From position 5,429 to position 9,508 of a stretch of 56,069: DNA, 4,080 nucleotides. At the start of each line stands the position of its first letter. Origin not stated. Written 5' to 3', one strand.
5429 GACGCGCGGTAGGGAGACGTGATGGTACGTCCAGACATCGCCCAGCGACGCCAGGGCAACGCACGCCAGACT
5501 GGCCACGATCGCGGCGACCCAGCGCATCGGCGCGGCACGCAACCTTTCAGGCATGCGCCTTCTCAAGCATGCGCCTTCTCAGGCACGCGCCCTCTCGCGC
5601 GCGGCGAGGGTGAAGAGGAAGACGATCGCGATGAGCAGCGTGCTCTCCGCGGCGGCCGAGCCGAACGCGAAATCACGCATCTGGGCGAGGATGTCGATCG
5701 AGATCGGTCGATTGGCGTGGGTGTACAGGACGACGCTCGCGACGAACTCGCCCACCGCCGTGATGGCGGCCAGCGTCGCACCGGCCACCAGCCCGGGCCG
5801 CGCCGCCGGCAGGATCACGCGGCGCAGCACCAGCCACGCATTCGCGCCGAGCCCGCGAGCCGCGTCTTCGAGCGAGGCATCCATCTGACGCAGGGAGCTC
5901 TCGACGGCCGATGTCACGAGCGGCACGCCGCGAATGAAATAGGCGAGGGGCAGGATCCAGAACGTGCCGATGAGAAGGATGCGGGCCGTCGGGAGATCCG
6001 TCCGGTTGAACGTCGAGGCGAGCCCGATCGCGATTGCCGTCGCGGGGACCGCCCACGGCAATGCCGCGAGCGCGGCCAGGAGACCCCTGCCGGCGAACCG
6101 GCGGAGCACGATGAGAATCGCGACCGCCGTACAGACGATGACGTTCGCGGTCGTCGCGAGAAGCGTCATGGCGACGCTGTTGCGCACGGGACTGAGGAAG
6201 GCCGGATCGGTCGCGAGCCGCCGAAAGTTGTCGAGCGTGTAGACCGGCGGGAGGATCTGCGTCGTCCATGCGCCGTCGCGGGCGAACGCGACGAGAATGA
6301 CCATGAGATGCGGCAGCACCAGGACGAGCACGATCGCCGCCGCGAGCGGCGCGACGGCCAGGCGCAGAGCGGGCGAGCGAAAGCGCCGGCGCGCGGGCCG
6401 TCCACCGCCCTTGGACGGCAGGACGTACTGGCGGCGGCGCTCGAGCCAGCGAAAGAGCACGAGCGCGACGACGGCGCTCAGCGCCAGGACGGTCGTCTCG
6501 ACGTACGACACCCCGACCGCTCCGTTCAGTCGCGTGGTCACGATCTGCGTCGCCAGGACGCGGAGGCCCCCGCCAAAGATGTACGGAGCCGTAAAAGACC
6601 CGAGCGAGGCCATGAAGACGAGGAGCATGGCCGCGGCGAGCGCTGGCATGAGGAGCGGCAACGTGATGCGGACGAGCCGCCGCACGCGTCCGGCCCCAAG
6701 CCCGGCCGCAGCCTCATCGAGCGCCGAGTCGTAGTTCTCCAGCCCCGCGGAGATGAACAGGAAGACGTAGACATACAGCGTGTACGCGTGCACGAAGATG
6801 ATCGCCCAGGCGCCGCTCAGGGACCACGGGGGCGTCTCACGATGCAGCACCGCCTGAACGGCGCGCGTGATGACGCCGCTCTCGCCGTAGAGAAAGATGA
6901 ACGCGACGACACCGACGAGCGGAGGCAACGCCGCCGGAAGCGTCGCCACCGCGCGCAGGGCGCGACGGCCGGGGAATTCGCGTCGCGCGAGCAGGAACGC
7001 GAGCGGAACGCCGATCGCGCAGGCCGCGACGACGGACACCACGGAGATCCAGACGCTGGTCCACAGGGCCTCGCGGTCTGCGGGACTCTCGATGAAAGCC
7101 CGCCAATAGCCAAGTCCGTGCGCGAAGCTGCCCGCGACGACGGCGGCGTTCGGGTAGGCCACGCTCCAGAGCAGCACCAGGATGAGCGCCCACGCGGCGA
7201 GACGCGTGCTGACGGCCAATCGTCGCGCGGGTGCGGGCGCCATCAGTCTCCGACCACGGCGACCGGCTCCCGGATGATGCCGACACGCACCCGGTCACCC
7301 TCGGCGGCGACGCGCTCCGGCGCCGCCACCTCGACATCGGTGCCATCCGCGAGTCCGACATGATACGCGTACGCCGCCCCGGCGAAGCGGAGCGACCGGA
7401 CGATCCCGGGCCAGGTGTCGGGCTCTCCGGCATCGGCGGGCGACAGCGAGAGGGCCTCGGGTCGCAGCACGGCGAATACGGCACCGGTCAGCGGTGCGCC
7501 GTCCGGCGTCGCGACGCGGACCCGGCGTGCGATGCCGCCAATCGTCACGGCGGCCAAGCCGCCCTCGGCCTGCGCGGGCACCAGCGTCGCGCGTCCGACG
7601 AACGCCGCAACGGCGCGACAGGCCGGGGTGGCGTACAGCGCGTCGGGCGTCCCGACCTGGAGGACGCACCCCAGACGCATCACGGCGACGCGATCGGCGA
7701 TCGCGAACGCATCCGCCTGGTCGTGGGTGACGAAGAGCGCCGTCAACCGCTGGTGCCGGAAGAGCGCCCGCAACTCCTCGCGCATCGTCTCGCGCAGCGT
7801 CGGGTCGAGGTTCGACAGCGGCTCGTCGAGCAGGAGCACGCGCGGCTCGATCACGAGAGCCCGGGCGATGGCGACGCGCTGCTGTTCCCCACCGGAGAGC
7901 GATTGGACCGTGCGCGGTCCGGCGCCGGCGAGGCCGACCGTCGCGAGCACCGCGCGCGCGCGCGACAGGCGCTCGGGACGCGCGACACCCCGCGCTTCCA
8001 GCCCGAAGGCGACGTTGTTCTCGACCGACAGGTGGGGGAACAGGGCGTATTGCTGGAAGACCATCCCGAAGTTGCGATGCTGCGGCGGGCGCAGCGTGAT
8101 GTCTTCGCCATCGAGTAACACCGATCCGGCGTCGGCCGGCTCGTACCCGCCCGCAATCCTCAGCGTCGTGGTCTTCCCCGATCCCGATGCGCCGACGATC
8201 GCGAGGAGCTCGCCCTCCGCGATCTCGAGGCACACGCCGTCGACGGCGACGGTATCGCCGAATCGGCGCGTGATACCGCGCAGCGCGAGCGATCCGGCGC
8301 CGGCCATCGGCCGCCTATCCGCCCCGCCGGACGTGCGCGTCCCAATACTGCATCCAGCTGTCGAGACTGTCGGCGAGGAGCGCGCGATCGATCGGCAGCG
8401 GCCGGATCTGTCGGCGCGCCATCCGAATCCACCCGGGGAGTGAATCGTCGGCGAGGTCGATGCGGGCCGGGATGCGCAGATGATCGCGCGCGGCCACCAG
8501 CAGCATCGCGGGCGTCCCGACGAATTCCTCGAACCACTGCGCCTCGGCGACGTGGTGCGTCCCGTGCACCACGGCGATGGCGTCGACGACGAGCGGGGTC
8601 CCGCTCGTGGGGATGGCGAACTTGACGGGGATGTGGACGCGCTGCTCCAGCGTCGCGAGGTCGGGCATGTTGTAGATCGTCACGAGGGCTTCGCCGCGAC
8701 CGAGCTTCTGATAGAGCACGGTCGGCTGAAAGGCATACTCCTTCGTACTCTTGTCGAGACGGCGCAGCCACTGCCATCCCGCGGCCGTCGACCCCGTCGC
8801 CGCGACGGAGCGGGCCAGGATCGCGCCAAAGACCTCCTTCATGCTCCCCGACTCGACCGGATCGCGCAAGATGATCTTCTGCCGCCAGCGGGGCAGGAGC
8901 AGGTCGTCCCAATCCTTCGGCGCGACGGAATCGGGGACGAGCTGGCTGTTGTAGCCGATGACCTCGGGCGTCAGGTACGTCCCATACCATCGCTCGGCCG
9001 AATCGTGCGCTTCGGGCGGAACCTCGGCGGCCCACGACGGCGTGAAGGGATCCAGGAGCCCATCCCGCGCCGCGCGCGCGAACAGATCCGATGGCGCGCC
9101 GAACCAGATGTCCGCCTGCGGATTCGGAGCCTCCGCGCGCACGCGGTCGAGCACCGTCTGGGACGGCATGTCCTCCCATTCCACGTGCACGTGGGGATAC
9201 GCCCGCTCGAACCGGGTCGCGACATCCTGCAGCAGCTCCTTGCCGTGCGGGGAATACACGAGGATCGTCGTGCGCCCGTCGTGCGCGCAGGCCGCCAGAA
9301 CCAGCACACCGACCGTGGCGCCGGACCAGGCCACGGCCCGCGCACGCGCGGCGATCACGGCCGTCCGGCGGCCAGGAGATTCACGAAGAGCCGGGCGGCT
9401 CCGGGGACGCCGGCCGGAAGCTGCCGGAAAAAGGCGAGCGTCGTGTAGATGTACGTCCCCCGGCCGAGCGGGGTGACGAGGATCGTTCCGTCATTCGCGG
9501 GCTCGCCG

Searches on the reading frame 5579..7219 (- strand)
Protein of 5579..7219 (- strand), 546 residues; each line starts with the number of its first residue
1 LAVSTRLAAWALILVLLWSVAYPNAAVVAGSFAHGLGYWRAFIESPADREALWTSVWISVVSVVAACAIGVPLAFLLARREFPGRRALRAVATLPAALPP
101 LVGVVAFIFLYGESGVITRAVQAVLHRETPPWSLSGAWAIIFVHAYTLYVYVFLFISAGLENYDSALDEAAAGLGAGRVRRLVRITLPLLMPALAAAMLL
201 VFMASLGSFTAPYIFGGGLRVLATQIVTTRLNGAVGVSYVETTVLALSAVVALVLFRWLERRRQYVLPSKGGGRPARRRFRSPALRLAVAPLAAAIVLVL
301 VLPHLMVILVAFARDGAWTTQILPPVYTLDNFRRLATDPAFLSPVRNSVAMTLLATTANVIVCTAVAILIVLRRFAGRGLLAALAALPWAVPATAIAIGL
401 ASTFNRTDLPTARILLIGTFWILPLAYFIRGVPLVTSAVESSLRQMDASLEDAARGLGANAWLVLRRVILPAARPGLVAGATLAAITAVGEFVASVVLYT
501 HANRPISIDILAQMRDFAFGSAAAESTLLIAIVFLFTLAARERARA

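Call 22: search_protein_families(library=pfam, proteins=[window:5579-7219:-], max_evalue=0.00001)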
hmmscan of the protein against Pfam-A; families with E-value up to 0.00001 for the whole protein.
window:5579-7219:- (546 aa): 1 family
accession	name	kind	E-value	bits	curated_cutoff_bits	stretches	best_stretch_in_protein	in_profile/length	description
PF00528.27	BPD_transp_1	-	2.4e-28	99.5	26.4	2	70-263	1-182/184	Binding-protein-dependent transport system inner membrane component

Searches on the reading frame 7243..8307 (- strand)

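Call 22: search_protein_families(library=pfam, proteins=[window:7243-8307:-], max_evalue=0.00001)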
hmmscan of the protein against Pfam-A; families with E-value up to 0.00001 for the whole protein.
window:7243-8307:- (354 aa): 3 families
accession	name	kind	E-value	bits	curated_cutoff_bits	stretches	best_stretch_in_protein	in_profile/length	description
PF00005.33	ABC_tran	-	1.3e-33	117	25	1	23-164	2-136/137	ABC transporter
PF08402.16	TOBE_2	-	1.6e-10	41.4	21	1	280-345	2-69/76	TOBE domain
PF13304.12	AAA_21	-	2.7e-08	34.7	27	0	127-196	228-299/304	AAA domain, putative AbiEii toxin, Type IV TA system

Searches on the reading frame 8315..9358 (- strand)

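Call 22: search_protein_families(library=pfam, proteins=[window:8315-9358:-], max_evalue=0.00001)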
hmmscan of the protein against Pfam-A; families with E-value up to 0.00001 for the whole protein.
window:8315-9358:- (347 aa): 4 families
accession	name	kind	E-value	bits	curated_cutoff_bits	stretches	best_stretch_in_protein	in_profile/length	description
PF01547.30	SBP_bac_1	-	3.3e-19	70.4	26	1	41-284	6-304/307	Bacterial extracellular solute-binding protein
PF13343.11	SBP_bac_6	-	3.3e-19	69.8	24.6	1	84-301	6-222/245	Bacterial extracellular solute-binding protein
PF13416.11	SBP_bac_8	-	9.1e-15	55.6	27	1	46-304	2-267/279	Bacterial extracellular solute-binding protein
PF13531.11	SBP_bac_11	-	3.7e-13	50.2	25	1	33-284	2-216/227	Bacterial extracellular solute-binding protein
